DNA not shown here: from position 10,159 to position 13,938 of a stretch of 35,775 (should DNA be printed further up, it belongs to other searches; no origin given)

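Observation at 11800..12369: Isoleucyl-tRNA synthetase with a complete histidine-phosphatase (PGAM-like) domain inserted inside its Zn-knuckle region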

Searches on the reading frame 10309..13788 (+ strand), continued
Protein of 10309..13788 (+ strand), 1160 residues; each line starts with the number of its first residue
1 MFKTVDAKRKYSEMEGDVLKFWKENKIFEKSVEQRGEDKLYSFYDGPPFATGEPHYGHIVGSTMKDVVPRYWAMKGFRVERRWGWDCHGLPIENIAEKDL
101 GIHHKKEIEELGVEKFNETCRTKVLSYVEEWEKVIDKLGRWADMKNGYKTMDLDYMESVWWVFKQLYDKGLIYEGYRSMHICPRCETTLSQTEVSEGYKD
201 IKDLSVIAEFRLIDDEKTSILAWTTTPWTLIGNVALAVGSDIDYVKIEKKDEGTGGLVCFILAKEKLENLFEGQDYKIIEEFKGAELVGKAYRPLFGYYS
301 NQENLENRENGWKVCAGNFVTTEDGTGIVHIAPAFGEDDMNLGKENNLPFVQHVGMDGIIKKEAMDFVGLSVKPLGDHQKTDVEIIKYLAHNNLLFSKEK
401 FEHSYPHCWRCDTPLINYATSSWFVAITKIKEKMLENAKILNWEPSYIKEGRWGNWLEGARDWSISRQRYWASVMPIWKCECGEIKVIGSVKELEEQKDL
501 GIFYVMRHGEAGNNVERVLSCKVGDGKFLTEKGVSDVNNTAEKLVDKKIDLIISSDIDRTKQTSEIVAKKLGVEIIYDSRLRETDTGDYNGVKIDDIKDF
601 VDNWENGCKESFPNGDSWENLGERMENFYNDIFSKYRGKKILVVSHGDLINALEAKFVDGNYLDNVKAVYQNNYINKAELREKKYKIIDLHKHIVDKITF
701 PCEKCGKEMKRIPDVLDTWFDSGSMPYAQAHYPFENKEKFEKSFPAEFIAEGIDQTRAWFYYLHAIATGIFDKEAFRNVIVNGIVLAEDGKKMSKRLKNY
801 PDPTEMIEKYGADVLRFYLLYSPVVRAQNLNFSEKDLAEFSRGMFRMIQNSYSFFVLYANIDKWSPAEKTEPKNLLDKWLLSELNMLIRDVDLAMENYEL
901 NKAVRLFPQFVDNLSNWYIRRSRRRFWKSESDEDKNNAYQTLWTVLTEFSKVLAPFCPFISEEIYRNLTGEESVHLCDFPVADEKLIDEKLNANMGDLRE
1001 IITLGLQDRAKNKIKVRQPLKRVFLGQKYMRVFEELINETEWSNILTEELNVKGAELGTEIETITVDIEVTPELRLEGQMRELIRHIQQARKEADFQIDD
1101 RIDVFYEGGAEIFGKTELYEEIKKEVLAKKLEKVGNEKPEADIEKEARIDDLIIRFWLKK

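Call 5: find_homologous_proteins(query=window:10309-13788:+, max_evalue=1e-50)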
Query window:10309-13788:+ (1160 aa): 8000 proteins with E <= 1e-50 among 8000 candidates; the best 120 are listed.
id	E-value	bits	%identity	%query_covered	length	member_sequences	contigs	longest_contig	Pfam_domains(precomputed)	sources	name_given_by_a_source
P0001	0.0e+0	2700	100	100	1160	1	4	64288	PF09334.18,PF01406.26,PF08264.20,PF00133.29,PF19302.5,PF00300.28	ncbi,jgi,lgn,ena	-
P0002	0.0e+0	1752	64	100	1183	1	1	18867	PF09334.18,PF08264.20,PF00133.29,PF19302.5,PF00300.28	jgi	jgi:isoleucyl-tRNA synthetase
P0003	0.0e+0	1676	73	41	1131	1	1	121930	PF09334.18,PF08264.20,PF00133.29,PF00293.35,PF19302.5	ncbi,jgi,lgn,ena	-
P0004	0.0e+0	1675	69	88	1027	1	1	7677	PF09334.18,PF08264.20,PF00133.29,PF00300.28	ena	-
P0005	0.0e+0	1660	59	100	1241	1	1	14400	PF09334.18,PF08264.20,PF00133.29,PF19302.5,PF00300.28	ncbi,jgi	-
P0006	0.0e+0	1611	62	99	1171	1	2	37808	PF09334.18,PF01406.26,PF08264.20,PF00133.29,PF19302.5,PF00300.28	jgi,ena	-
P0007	0.0e+0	1602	61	100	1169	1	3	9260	PF09334.18,PF01406.26,PF08264.20,PF00133.29,PF19302.5,PF00300.28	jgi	-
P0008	0.0e+0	1598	62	100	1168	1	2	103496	PF09334.18,PF08264.20,PF00133.29,PF19302.5,PF00300.28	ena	-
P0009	0.0e+0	1596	59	76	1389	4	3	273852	PF09334.18,PF08264.20,PF00133.29,PF19302.5,PF00300.28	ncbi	-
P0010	0.0e+0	1580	62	99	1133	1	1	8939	PF09334.18,PF08264.20,PF00133.29,PF19302.5,PF00300.28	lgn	-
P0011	0.0e+0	1575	59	100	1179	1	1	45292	PF09334.18,PF01406.26,PF08264.20,PF00133.29,PF19302.5,PF00300.28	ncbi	-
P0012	0.0e+0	1570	75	43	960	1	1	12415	PF09334.18,PF08264.20,PF00133.29,PF19302.5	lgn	-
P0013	0.0e+0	1562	60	100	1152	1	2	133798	PF09334.18,PF08264.20,PF00133.29,PF19302.5,PF00300.28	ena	-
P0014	0.0e+0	1561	78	43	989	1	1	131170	PF09334.18,PF08264.20,PF00133.29,PF19302.5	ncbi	-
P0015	0.0e+0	1560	71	44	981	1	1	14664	PF09334.18,PF08264.20,PF00133.29,PF19302.5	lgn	-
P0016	0.0e+0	1557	60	100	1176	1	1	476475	PF09334.18,PF08264.20,PF00133.29,PF19302.5,PF00300.28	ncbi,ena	-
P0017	0.0e+0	1556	58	100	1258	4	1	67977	PF09334.18,PF08264.20,PF00133.29,PF19302.5,PF00300.28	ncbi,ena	-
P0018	0.0e+0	1554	58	73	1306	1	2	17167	PF09334.18,PF08264.20,PF00133.29,PF00293.35,PF19302.5,PF00300.28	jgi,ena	-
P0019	0.0e+0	1554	68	45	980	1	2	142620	PF09334.18,PF08264.20,PF00133.29,PF19302.5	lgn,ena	-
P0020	0.0e+0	1550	60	100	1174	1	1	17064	PF09334.18,PF08264.20,PF00133.29,PF19302.5,PF00300.28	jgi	-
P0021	0.0e+0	1547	61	99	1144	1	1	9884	PF09334.18,PF08264.20,PF00133.29,PF19302.5,PF00300.28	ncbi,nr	ncbi:MAG TPA: class I tRNA ligase family protein [Patescibacteria group bacterium]|nr:class I tRNA l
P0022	0.0e+0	1546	62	99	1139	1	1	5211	PF09334.18,PF08264.20,PF00133.29,PF19302.5,PF00300.28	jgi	jgi:isoleucyl-tRNA synthetase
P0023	0.0e+0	1543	58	100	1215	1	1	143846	PF09334.18,PF08264.20,PF00133.29,PF19302.5,PF00300.28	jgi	jgi:isoleucyl-tRNA synthetase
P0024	0.0e+0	1542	58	99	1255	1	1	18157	PF09334.18,PF01406.26,PF08264.20,PF00133.29,PF19302.5,PF00300.28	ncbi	-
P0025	0.0e+0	1541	72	46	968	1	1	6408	PF09334.18,PF08264.20,PF00133.29,PF19302.5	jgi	-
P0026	0.0e+0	1539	60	100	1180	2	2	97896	PF09334.18,PF01406.26,PF08264.20,PF00133.29,PF19302.5,PF00300.28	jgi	jgi:isoleucyl-tRNA synthetase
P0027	0.0e+0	1538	70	41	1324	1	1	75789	PF09334.18,PF08264.20,PF00133.29,PF19302.5,PF00300.28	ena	-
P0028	0.0e+0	1532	59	100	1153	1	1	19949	PF09334.18,PF08264.20,PF00133.29,PF19302.5,PF00300.28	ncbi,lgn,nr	ncbi:isoleucine--tRNA ligase [Patescibacteria group bacterium]|nr:MAG: isoleucine--tRNA ligase [Pate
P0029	0.0e+0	1532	60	99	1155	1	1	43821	PF09334.18,PF08264.20,PF00133.29,PF19302.5,PF00300.28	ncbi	-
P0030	0.0e+0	1531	69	43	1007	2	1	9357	PF09334.18,PF08264.20,PF00133.29,PF19302.5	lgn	-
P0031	0.0e+0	1527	58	100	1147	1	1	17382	PF09334.18,PF01406.26,PF08264.20,PF00133.29,PF19302.5,PF00300.28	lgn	-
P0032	0.0e+0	1526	59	100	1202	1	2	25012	PF09334.18,PF08264.20,PF00133.29,PF19302.5,PF00300.28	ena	-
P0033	0.0e+0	1525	60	100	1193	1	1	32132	PF09334.18,PF08264.20,PF00133.29,PF19302.5,PF00300.28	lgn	-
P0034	0.0e+0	1524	58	100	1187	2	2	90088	PF09334.18,PF08264.20,PF00133.29,PF19302.5,PF00300.28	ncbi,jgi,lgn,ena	-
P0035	0.0e+0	1524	69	44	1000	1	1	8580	PF09334.18,PF08264.20,PF00133.29,PF19302.5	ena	-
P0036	0.0e+0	1524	60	99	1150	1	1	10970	PF09334.18,PF08264.20,PF00133.29,PF19302.5,PF00300.28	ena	-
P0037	0.0e+0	1524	59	100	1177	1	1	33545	PF09334.18,PF08264.20,PF00133.29,PF19302.5,PF00300.28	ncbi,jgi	ncbi:MAG: class I tRNA ligase family protein [Parcubacteria group bacterium]|jgi:isoleucyl-tRNA synt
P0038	0.0e+0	1524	58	75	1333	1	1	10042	PF09334.18,PF08264.20,PF00133.29,PF19302.5,PF00300.28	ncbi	-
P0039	0.0e+0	1522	73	44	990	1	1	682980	PF09334.18,PF08264.20,PF00133.29,PF19302.5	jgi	jgi:isoleucyl-tRNA synthetase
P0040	0.0e+0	1520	76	43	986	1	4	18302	PF09334.18,PF08264.20,PF13603.13,PF00133.29,PF19302.5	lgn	-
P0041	0.0e+0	1510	59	100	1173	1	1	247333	PF09334.18,PF01406.26,PF08264.20,PF00133.29,PF19302.5,PF00300.28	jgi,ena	-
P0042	0.0e+0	1510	57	76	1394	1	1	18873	PF09334.18,PF08264.20,PF00133.29,PF19302.5,PF00300.28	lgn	-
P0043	0.0e+0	1508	71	44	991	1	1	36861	PF09334.18,PF08264.20,PF00133.29,PF19302.5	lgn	-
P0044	0.0e+0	1506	58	98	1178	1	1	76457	PF09334.18,PF08264.20,PF00133.29,PF19302.5,PF00300.28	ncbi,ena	-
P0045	0.0e+0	1504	72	44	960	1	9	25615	PF09334.18,PF08264.20,PF00133.29,PF19302.5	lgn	-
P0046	0.0e+0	1500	74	43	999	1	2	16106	PF09334.18,PF08264.20,PF00133.29,PF19302.5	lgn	-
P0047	0.0e+0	1491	65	47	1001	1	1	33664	PF09334.18,PF08264.20,PF00133.29,PF19302.5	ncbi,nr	ncbi:MAG: isoleucyl-tRNA synthetase [Patescibacteria group bacterium]|nr:isoleucyl-tRNA synthetase [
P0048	0.0e+0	1491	72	44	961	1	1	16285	PF09334.18,PF01406.26,PF08264.20,PF00133.29,PF19302.5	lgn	-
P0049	0.0e+0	1490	70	46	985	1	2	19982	PF09334.18,PF08264.20,PF00133.29,PF19302.5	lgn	-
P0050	0.0e+0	1489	72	42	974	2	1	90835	PF09334.18,PF01406.26,PF08264.20,PF00133.29,PF19302.5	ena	-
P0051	0.0e+0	1486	73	43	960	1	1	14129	PF09334.18,PF08264.20,PF00133.29,PF19302.5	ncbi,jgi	ncbi:MAG: isoleucine--tRNA ligase [Parcubacteria group bacterium]|jgi:isoleucyl-tRNA synthetase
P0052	0.0e+0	1484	58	98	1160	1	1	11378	PF09334.18,PF08264.20,PF00133.29,PF19302.5,PF00300.28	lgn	-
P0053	0.0e+0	1483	57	99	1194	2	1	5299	PF09334.18,PF08264.20,PF00133.29,PF19302.5,PF00300.28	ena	-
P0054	0.0e+0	1480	67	44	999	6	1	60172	PF09334.18,PF01406.26,PF08264.20,PF00133.29,PF19302.5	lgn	-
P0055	0.0e+0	1478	74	44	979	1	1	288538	PF09334.18,PF08264.20,PF00133.29,PF19302.5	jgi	jgi:isoleucyl-tRNA synthetase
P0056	0.0e+0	1478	57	97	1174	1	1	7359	PF09334.18,PF08264.20,PF00133.29,PF19302.5,PF00300.28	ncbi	-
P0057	0.0e+0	1478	71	44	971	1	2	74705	PF09334.18,PF08264.20,PF00133.29,PF19302.5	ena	-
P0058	0.0e+0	1474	70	43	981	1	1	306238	PF09334.18,PF08264.20,PF00133.29,PF19302.5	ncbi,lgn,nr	ncbi:MAG: isoleucine--tRNA ligase [Candidatus Moranbacteria bacterium]|nr:isoleucine--tRNA ligase [C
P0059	0.0e+0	1473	69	44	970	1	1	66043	PF09334.18,PF08264.20,PF00133.29,PF19302.5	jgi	jgi:isoleucyl-tRNA synthetase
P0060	0.0e+0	1473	66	38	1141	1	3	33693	PF09334.18,PF08264.20,PF00133.29,PF00293.35,PF19302.5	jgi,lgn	jgi:isoleucyl-tRNA synthetase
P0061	0.0e+0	1473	71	44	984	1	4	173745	PF09334.18,PF08264.20,PF00133.29,PF19302.5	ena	-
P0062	0.0e+0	1472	69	43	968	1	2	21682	PF09334.18,PF08264.20,PF00133.29,PF19302.5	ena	-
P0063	0.0e+0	1471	72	43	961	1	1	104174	PF09334.18,PF08264.20,PF00133.29,PF19302.5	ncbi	-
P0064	0.0e+0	1471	71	44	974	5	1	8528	PF09334.18,PF01406.26,PF08264.20,PF00133.29,PF19302.5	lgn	-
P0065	0.0e+0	1470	57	99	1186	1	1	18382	PF09334.18,PF08264.20,PF00133.29,PF19302.5,PF00300.28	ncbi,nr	ncbi:MAG: class I tRNA ligase family protein [bacterium]|nr:class I tRNA ligase family protein [bact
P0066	0.0e+0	1470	71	44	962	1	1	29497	PF09334.18,PF01406.26,PF08264.20,PF00133.29,PF19302.5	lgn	-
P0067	0.0e+0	1470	67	45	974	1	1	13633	PF09334.18,PF08264.20,PF00133.29,PF19302.5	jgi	jgi:isoleucyl-tRNA synthetase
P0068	0.0e+0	1469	65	46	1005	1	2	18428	PF09334.18,PF01406.26,PF08264.20,PF00133.29,PF19302.5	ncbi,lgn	ncbi:MAG: isoleucine--tRNA ligase [Candidatus Moraniibacteriota bacterium]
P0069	0.0e+0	1468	71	44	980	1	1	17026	PF09334.18,PF08264.20,PF00133.29,PF19302.5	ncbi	-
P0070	0.0e+0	1468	69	42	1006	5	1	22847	PF09334.18,PF08264.20,PF00133.29,PF19302.5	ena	-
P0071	0.0e+0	1468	58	97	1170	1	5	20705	PF09334.18,PF08264.20,PF00133.29,PF19302.5,PF00300.28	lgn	-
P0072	0.0e+0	1466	70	44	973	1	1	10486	PF09334.18,PF08264.20,PF00133.29,PF19302.5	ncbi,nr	ncbi:MAG TPA: isoleucine--tRNA ligase [Candidatus Moranbacteria bacterium]|nr:isoleucine--tRNA ligas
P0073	0.0e+0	1464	71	43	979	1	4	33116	PF09334.18,PF01406.26,PF08264.20,PF00133.29,PF19302.5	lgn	-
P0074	0.0e+0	1463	73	43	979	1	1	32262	PF09334.18,PF08264.20,PF00133.29,PF19302.5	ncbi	ncbi:isoleucine--tRNA ligase [Patescibacteria group bacterium]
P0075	0.0e+0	1462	69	46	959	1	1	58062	PF09334.18,PF08264.20,PF00133.29,PF19302.5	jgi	-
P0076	0.0e+0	1461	71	43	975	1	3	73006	PF09334.18,PF01406.26,PF08264.20,PF00133.29,PF19302.5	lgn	-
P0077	0.0e+0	1461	57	99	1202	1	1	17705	PF09334.18,PF01406.26,PF08264.20,PF00133.29,PF19302.5,PF00300.28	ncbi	-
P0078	0.0e+0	1461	66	46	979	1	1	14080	PF09334.18,PF08264.20,PF00133.29,PF19302.5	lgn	-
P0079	0.0e+0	1460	71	44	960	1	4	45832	PF09334.18,PF08264.20,PF00133.29,PF19302.5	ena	-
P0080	0.0e+0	1460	70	44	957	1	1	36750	PF09334.18,PF08264.20,PF00133.29,PF19302.5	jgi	jgi:isoleucyl-tRNA synthetase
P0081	0.0e+0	1460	63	46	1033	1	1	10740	PF09334.18,PF01406.26,PF08264.20,PF00133.29,PF19302.5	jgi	jgi:isoleucyl-tRNA synthetase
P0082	0.0e+0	1458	66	44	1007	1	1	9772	PF09334.18,PF01406.26,PF08264.20,PF00133.29,PF19302.5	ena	-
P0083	0.0e+0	1458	68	44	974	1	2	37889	PF09334.18,PF08264.20,PF00133.29,PF19302.5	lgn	-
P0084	0.0e+0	1458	67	47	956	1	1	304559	PF09334.18,PF08264.20,PF00133.29,PF19302.5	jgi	jgi:isoleucyl-tRNA synthetase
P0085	0.0e+0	1456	71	44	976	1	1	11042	PF09334.18,PF08264.20,PF00133.29,PF19302.5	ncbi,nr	ncbi:MAG: isoleucine--tRNA ligase [Candidatus Moranbacteria bacterium]|nr:isoleucine--tRNA ligase [C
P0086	0.0e+0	1456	66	46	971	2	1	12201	PF09334.18,PF08264.20,PF00133.29,PF19302.5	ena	-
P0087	0.0e+0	1454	73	44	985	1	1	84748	PF09334.18,PF01406.26,PF08264.20,PF00133.29,PF19302.5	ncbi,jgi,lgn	-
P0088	0.0e+0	1454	71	44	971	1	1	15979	PF09334.18,PF08264.20,PF00133.29,PF19302.5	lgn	-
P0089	0.0e+0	1454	70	44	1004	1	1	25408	PF09334.18,PF08264.20,PF00133.29,PF19302.5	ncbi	-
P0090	0.0e+0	1453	66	46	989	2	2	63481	PF09334.18,PF08264.20,PF00133.29,PF19302.5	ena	-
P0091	0.0e+0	1452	65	43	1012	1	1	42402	PF09334.18,PF08264.20,PF00133.29,PF19302.5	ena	-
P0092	0.0e+0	1452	69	43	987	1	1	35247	PF09334.18,PF01406.26,PF08264.20,PF00133.29,PF19302.5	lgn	-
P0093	0.0e+0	1452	68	47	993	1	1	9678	PF09334.18,PF08264.20,PF00133.29,PF19302.5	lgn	-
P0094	0.0e+0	1451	69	44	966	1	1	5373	PF09334.18,PF01406.26,PF08264.20,PF00133.29,PF19302.5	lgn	-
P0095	0.0e+0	1451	69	43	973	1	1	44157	PF09334.18,PF08264.20,PF00133.29,PF19302.5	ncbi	-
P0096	0.0e+0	1451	71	44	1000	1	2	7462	PF09334.18,PF08264.20,PF00133.29,PF19302.5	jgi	-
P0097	0.0e+0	1451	65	46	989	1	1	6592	PF09334.18,PF08264.20,PF00133.29,PF19302.5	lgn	-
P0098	0.0e+0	1451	69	44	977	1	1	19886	PF09334.18,PF08264.20,PF00133.29,PF19302.5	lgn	-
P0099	0.0e+0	1450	69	43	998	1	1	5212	PF09334.18,PF08264.20,PF00133.29,PF19302.5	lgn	-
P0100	0.0e+0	1450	55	100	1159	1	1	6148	PF09334.18,PF08264.20,PF00133.29,PF19302.5,PF00300.28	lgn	-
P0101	0.0e+0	1449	69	47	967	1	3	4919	PF09334.18,PF08264.20,PF00133.29,PF19302.5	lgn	-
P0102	0.0e+0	1449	69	44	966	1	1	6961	PF09334.18,PF01406.26,PF08264.20,PF00133.29,PF19302.5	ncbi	-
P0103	0.0e+0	1449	67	46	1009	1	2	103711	PF09334.18,PF08264.20,PF00133.29,PF19302.5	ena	-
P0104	0.0e+0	1448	68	46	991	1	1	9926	PF09334.18,PF08264.20,PF00133.29,PF19302.5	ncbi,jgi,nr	ncbi:MAG: isoleucine--tRNA ligase [Candidatus Moranbacteria bacterium]|jgi:isoleucyl-tRNA synthetase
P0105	0.0e+0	1448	55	100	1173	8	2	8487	PF09334.18,PF08264.20,PF00133.29,PF19302.5,PF00300.28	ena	-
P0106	0.0e+0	1448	71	44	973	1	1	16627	PF09334.18,PF08264.20,PF00133.29,PF19302.5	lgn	-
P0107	0.0e+0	1447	67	44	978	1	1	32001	PF09334.18,PF01406.26,PF08264.20,PF00133.29,PF19302.5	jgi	jgi:isoleucyl-tRNA synthetase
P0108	0.0e+0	1447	70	43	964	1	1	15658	PF09334.18,PF08264.20,PF00133.29,PF19302.5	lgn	-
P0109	0.0e+0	1447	65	46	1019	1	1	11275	PF09334.18,PF01406.26,PF08264.20,PF00133.29,PF19302.5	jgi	jgi:isoleucyl-tRNA synthetase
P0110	0.0e+0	1446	67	45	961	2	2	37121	PF09334.18,PF08264.20,PF00133.29,PF19302.5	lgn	-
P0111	0.0e+0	1446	70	43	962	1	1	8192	PF09334.18,PF08264.20,PF00133.29,PF19302.5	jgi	jgi:isoleucyl-tRNA synthetase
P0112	0.0e+0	1446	64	44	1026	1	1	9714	PF09334.18,PF01406.26,PF08264.20,PF00133.29,PF19302.5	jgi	jgi:isoleucyl-tRNA synthetase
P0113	0.0e+0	1446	66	46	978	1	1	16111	PF09334.18,PF08264.20,PF00133.29,PF19302.5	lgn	-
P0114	0.0e+0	1445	72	44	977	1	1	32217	PF09334.18,PF08264.20,PF00133.29,PF19302.5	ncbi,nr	ncbi:MAG: isoleucine--tRNA ligase [bacterium]|nr:isoleucine--tRNA ligase [bacterium]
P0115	0.0e+0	1445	66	47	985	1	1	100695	PF09334.18,PF08264.20,PF00133.29,PF19302.5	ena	-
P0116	0.0e+0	1445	68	44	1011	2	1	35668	PF09334.18,PF08264.20,PF00133.29,PF19302.5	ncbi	-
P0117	0.0e+0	1444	70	44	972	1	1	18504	PF09334.18,PF08264.20,PF00133.29,PF19302.5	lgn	-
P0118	0.0e+0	1444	70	43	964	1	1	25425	PF09334.18,PF08264.20,PF00133.29,PF19302.5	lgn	-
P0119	0.0e+0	1444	70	43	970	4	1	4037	PF09334.18,PF01406.26,PF08264.20,PF00133.29,PF19302.5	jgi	jgi:isoleucyl-tRNA synthetase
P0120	0.0e+0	1443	69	44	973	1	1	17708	PF09334.18,PF08264.20,PF00133.29,PF19302.5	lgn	-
